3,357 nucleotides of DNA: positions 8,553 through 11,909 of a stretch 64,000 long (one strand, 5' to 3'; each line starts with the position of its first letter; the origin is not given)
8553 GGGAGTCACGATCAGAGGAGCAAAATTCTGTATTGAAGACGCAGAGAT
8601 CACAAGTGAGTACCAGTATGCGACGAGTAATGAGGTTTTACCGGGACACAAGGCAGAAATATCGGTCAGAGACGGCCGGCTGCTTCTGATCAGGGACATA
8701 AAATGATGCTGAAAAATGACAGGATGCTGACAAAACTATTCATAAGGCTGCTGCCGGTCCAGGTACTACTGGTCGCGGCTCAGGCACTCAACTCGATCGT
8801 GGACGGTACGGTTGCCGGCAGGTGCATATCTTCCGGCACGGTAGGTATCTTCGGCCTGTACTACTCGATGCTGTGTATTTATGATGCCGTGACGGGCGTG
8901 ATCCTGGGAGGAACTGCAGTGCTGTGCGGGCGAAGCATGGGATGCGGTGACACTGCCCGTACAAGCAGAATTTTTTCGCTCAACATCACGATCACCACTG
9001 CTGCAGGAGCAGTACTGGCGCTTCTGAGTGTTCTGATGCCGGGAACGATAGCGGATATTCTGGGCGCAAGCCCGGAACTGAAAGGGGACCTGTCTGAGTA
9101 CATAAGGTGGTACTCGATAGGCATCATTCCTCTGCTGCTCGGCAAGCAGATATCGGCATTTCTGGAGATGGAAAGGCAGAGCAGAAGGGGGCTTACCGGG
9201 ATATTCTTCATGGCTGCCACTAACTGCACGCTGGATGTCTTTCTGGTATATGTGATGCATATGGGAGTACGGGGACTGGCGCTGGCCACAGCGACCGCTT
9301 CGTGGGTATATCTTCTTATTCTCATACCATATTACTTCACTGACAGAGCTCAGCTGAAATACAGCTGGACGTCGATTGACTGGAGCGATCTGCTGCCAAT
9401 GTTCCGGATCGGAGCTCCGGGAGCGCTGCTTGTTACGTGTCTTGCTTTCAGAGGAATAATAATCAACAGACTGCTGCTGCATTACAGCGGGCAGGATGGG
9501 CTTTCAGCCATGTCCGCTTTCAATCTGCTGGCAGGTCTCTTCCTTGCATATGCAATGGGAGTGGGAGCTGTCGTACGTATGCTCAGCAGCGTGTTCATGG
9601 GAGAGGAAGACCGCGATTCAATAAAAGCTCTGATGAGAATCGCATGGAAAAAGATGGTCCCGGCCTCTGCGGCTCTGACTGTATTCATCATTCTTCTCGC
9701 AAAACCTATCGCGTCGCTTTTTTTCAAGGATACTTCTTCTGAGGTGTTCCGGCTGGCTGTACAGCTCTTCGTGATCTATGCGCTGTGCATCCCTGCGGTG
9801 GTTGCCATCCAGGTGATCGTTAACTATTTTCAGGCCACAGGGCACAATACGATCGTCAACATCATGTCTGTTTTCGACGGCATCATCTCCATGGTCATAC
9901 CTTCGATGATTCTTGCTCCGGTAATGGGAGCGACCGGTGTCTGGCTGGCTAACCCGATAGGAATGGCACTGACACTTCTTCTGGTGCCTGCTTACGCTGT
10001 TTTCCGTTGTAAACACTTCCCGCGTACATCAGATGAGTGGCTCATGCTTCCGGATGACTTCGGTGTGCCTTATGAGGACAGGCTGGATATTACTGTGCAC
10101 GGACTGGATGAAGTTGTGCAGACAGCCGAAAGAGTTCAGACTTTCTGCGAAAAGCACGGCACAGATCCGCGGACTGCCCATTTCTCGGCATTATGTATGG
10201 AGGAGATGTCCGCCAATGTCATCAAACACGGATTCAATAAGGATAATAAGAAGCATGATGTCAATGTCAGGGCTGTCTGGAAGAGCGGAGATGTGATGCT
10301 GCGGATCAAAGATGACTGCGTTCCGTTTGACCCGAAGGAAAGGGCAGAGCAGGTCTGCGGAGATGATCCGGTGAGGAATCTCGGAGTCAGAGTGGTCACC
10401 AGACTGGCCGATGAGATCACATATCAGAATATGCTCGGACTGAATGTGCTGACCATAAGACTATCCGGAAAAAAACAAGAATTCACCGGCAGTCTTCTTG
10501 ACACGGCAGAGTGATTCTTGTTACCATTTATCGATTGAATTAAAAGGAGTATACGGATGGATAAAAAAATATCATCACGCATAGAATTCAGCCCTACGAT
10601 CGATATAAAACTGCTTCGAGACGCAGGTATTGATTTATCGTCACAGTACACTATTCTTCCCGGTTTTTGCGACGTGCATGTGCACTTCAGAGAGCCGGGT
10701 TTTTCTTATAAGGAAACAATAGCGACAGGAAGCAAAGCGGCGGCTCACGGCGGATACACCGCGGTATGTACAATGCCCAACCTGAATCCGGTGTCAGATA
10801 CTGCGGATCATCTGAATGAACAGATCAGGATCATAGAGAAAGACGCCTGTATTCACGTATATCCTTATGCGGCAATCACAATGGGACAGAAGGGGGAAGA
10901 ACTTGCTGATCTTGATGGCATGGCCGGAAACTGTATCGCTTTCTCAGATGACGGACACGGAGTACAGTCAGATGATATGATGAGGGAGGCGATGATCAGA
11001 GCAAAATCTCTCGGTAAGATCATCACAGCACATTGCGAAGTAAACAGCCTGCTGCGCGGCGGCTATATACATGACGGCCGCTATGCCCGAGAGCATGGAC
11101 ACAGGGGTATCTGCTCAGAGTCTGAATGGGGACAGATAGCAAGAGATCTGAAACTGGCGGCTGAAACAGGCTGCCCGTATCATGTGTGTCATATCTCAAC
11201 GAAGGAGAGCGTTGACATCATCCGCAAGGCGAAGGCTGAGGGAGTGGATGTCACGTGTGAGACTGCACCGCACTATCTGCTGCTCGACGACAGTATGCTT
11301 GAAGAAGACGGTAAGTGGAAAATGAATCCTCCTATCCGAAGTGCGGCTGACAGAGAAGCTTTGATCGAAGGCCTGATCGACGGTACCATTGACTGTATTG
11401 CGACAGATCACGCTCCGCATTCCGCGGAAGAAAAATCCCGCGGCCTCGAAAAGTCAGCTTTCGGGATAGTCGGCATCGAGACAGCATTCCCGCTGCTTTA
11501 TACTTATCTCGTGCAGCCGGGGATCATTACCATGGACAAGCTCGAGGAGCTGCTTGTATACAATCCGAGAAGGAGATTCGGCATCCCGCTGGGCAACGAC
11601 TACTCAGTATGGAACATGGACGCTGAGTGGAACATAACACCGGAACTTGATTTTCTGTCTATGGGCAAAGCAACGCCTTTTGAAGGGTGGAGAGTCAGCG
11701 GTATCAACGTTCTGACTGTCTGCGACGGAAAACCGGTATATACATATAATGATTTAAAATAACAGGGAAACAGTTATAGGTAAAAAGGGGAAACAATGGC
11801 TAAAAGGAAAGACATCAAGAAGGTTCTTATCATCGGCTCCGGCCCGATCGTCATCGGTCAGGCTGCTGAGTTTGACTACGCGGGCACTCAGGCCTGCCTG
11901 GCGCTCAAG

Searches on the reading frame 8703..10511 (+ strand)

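Call 12: search_protein_families(library=pfam, proteins=[window:8703-10511:+], max_evalue=0.00001)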
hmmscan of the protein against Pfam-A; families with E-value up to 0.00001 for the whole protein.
window:8703-10511:+ (603 aa): 2 families
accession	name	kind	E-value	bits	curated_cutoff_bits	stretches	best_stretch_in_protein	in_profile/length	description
PF01554.23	MatE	-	3.7e-20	72.7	24.9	2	244-398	6-157/161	MatE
PF13581.12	HATPase_c_2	-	8.4e-13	48.9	27.4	1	469-586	6-126/127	Histidine kinase-like ATPase domain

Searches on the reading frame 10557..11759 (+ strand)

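Call 12: search_protein_families(library=pfam, proteins=[window:10557-11759:+], max_evalue=0.00001)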
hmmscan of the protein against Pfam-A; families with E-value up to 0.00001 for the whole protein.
window:10557-11759:+ (401 aa): 2 families
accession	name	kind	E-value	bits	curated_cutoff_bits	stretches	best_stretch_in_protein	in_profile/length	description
PF12890.13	DHOase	-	2.9e-22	79.7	21.2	1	33-218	4-142/142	Dihydro-orotase-like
PF01979.26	Amidohydro_1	-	4.8e-20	72.5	25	1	32-297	1-253/345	Amidohydrolase family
